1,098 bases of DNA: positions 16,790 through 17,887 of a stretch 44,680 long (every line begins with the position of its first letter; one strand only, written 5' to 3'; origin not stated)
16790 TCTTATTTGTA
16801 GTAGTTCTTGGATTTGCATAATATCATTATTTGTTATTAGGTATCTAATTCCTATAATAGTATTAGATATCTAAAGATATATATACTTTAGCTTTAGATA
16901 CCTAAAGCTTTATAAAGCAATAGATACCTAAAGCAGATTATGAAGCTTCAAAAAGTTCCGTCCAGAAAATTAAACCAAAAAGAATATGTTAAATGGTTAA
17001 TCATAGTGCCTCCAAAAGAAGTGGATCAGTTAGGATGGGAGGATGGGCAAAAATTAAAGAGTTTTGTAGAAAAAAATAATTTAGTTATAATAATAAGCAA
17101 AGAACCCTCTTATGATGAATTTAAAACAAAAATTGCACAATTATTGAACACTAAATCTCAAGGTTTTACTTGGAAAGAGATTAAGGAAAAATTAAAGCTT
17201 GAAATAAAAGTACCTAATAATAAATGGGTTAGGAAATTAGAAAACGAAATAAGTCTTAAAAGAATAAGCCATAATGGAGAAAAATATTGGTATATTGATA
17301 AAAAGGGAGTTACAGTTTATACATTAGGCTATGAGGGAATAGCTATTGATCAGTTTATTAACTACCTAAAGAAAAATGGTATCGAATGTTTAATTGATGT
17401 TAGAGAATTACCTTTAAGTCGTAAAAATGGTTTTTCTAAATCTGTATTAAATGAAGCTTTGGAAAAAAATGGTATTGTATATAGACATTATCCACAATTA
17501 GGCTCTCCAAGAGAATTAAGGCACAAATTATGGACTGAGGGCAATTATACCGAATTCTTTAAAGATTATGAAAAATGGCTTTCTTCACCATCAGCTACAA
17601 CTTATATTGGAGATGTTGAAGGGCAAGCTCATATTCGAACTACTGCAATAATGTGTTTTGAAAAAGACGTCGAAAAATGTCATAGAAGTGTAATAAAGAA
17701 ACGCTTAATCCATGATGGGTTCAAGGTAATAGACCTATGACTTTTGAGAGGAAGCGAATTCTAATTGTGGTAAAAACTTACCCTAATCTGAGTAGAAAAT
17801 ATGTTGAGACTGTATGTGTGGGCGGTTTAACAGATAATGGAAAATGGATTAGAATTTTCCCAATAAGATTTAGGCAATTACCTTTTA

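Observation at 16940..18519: Translationally coupled AbrB-wHTH-DUF488 fusion plus a Cys/His protein: a candidate uncharacterised two-gene system on a mobile element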

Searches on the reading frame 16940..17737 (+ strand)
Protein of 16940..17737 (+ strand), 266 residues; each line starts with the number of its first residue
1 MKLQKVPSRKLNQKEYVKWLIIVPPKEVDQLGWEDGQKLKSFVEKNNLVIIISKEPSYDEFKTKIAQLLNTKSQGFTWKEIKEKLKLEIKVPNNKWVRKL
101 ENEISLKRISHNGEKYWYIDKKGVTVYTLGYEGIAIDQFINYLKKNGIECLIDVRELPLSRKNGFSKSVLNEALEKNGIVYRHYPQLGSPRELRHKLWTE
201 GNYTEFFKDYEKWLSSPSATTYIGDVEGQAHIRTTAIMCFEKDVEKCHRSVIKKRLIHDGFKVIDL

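Call 3: search_protein_families(library=pfam, proteins=[window:16940-17737:+], max_evalue=0.1)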
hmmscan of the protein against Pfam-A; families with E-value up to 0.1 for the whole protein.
window:16940-17737:+ (266 aa): 6 families
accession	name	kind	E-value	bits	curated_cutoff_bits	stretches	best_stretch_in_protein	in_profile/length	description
PF04343.18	DUF488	-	1.2e-31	110.3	22.2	1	136-256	2-121/121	Domain of unknown function DUF488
PF22751.1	DUF488-N3a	-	1.1e-07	32.6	27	1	178-256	33-114/118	Active DUF488-N3 subclade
PF09494.16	Slx4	-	0.023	15.1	24.8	0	130-182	20-59/60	Slx4 endonuclease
PF24359.1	DUF7515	-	0.027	15.1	27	1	58-100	3-45/85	Domain of unknown function (DUF7515)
PF04014.23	MazE_antitoxin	-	0.037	14.4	24.7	1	25-56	13-45/48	Antidote-toxin recognition MazE, bacterial antitoxin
PF20409.4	SnoaL_5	-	0.086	13.8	24.1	0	205-257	25-75/118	SnoaL-like domain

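Call 4: search_protein_families(library=ncbifam, proteins=[window:16940-17737:+], max_evalue=0.1)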
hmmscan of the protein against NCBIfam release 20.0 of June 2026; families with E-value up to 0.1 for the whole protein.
window:16940-17737:+ (266 aa): 1 family
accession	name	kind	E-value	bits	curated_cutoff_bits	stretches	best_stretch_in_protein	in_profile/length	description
NF006907.0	PRK09400.1-2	equivalog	0.045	13.8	99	0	37-62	20-45/78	preprotein translocase subunit SecE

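Call 5: search_protein_families(library=padloc, proteins=[window:16940-17737:+], max_evalue=0.1)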
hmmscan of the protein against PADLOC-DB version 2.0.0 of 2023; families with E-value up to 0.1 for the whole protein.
window:16940-17737:+ (266 aa): 4 families
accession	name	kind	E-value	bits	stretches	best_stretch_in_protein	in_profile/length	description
PDLC04505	PDC-M19A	-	7.8e-40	135.1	1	93-258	123-283/294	-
PDLC04504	PDC-M19A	-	3.2e-27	93.4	1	124-253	89-218/234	-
PDLC04657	PDC-M45B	-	1.6e-17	61.8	1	124-262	4-139/204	-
PDLC04658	PDC-M45C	-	2.4e-10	38.3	1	125-255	2-131/145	-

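Call 32: find_homologous_proteins(query=window:16940-17737:+)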
Query window:16940-17737:+ (266 aa): 172 proteins with E <= 0.001 among 1069 candidates; the best 120 are listed.
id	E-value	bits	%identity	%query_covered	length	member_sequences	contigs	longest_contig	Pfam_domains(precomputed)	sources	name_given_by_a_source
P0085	1.0e-175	600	100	100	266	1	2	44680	PF04343.19,PF22751.2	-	-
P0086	1.1e-132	459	75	100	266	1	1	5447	PF04343.19,PF22751.2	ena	-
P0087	4.6e-125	434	72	100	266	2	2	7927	PF04343.19,PF22751.2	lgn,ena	-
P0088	1.7e-124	432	71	100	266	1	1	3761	PF04343.19,PF22751.2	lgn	-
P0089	3.4e-124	431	71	100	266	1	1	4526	PF04343.19,PF22751.2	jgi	jgi:hypothetical protein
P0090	3.7e-124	431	69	100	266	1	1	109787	PF04343.19,PF22751.2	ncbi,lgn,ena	-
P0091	4.4e-123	428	71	100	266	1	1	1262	PF04343.19,PF22751.2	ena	-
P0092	3.2e-122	425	70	100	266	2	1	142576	PF04343.19,PF22751.2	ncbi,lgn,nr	ncbi:MAG: DUF488 domain-containing protein [Candidatus Micrarchaeales archaeon]|nr:DUF488 domain-con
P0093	7.1e-121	421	68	100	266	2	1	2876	PF04343.19,PF22751.2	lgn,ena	-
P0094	1.6e-120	419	70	100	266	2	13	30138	PF04343.19,PF22751.2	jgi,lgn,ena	jgi:uncharacterized protein YeaO (DUF488 family)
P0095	3.8e-120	418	69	100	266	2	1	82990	PF04343.19,PF22751.2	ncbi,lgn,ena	-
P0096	7.1e-111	388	65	100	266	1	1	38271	PF04343.19,PF22751.2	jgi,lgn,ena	-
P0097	9.0e-110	384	65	100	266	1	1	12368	PF04343.19,PF22751.2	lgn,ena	-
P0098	3.1e-108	379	62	100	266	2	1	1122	PF04343.19,PF22751.2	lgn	-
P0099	1.4e-107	377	62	100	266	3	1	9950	PF04343.19,PF22751.2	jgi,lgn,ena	-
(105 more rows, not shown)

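Call 37: search_solved_structures(query=A2, max_evalue=0.1)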
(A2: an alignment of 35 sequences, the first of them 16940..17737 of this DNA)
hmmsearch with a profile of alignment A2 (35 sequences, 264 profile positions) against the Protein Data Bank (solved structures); distinct sequences matched with E-value up to 0.1: 2.
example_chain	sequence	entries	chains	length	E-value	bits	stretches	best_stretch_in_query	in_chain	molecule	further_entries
1im4_A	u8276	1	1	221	0.069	15.8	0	21-110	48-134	DBH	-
5xau_C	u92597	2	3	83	0.075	15.7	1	205-249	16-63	Laminin subunit gamma-1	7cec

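Call 45: predict_structure(alignment_id=A2)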
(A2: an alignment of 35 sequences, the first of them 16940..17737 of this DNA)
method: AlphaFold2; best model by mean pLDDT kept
length: 266 residues; sequences in the alignment: 35
mean_pLDDT: 88.8   pTM: 0.72
mean pLDDT of the five models: 88.8, 88.4, 88.0, 87.8, 87.5
residues with pLDDT >= 90: 149; 70-90: 110; 50-70: 4; < 50: 3
segments of 3 or more residues with pLDDT < 50: 158-160
pLDDT, mean of each block of 10 residues (from residue 1): 84 83 92 88 91 87 93 89 87 90 92 87 92 91 96 74 76 94 89 88 90 87 89 93 89 93 95
secondary structure, 60 per line:
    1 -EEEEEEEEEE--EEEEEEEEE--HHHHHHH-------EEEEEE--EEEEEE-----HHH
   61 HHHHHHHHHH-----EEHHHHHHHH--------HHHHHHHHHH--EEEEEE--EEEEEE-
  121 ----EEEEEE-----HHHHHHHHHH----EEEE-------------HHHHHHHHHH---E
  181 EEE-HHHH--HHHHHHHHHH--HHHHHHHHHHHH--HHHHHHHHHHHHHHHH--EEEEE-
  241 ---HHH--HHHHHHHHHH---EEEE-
elements in order: E2-11 E14-22 H25-31 E39-44 E47-52 H58-70 H78-85 H94-103 E106-111 E114-119 E125-130 H136-145 E150-153 H167-176 E180-183 H185-188 H191-200 H203-214 H217-232 E235-239 H249-258 E262-265

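Call 49: fold_search(model_id=the predicted structure, library=pdb)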
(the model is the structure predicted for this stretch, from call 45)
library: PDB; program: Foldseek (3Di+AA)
matches with E <= 10: 983; with E <= 0.001: 0
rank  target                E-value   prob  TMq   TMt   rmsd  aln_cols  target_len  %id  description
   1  3ro1                  3.9e-02  0.98  0.25  0.40   6.2       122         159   16  Crystal structure of the complex of the archaeal sulfolobus PTP-fold phosphatase with terpyridine platinum(II) (released 2011-10-05)
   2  6qzy_A                3.9e-02  0.92  0.28  0.21   5.6       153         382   10  full length OphA V406P in complex with SAH (released 2020-04-01)
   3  7twk_B                4.2e-02  0.82  0.25  0.19   6.4       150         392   11  Structure of a borosin methyltransferase from Mycena rosella with native peptide (MroMA1) in complex with SAH (released 2022-11-02)
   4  4c7o_D                4.2e-02  0.47  0.25  0.24  16.4       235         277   11  The structural basis of FtsY recruitment and GTPase activation by SRP RNA (released 2013-11-20)
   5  8iue_P                4.4e-02  0.97  0.21  0.18  12.2       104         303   17  RNA polymerase III pre-initiation complex melting complex 1 (released 2023-05-24)
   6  1j8y                  4.7e-02  0.38  0.25  0.23  15.6       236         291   13  Signal Recognition Particle conserved GTPase domain from A. ambivalens T112A mutant (released 2001-06-13)
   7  7mpc                  5.3e-02  0.87  0.27  0.41   8.7       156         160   16  Structure of SsoPTP bound to vanadate (released 2021-09-22)
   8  3s4o_A                5.3e-02  0.63  0.20  0.30  12.1       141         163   15  Protein Tyrosine Phosphatase (putative) from Leishmania major (released 2011-06-15)
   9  7twm_B                5.7e-02  0.80  0.26  0.19   6.2       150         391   11  Structure of a borosin methyltransferase from Mycena rosella with peptide CspL(MroMCspL) in complex with SAH (released 2022-11-02)
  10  8dhj_B                6.0e-02  0.90  0.30  0.33   6.8       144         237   13  Crystal structure of Clostridioides difficile Protein Tyrosine Phosphatase at pH 7.5 (released 2023-07-05)
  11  2v9v                  6.8e-02  0.99  0.18  0.32   3.3        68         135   16  Crystal Structure of Moorella thermoacetica SelB(377-511) (released 2007-09-11)
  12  9fso_F                6.8e-02  0.92  0.20  0.17  10.7       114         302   16  Human RNA Polymerase III Class III Open Pre-initiation Complex 1 (OC1) (released 2025-01-15)
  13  2dxp_A                6.8e-02  0.84  0.26  0.41   8.7       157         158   15  Crystal structure of the complex of the archaeal sulfolobus PTP-fold phosphatase with phosphopeptides A-(p)Y-R (released 2007-03-13)
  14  7ltf_A                7.2e-02  0.90  0.30  0.30   5.6       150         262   11  Structure of the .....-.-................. (SonM mutant Y58F) and RiPP precursor (SonA) heteromeric complex (no cofact (released 2021-09-29)
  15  2i6i                  7.2e-02  0.82  0.26  0.40   9.4       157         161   15  crystal structures of the archaeal sulfolobus PTP-fold phosphatase (released 2007-03-13)
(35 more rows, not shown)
